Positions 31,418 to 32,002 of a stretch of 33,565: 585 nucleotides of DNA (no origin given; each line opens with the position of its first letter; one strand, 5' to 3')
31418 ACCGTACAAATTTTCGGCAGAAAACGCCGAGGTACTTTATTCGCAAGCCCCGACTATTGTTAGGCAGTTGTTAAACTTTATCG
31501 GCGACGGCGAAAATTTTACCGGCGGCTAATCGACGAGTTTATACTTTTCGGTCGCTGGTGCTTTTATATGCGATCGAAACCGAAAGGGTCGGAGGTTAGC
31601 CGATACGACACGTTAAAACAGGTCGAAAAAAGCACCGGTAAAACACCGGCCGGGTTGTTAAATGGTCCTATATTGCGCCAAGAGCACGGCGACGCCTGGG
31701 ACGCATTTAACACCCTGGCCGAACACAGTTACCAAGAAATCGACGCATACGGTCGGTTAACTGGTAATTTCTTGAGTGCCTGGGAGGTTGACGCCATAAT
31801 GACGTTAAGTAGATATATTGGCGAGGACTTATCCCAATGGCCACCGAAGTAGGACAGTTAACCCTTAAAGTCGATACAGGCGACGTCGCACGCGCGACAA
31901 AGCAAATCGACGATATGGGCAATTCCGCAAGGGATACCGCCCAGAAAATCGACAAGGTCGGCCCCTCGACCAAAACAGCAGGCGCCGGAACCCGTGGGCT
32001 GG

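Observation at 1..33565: Core genome strongly enriched in CpG and in the palindromes TCGA, CTCGAG and CCWGG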

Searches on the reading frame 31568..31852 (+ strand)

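Call 93: search_protein_families(library=pfam, proteins=[window:31568-31852:+], max_evalue=0.01)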
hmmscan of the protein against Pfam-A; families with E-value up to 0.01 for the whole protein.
window:31568-31852:+ (94 aa): 1 family
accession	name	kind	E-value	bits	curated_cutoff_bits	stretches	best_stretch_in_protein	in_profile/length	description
PF23812.1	Phage_TAC_18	-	2.3e-09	37.7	27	1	19-79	1-71/79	Phage tail assembly chaperone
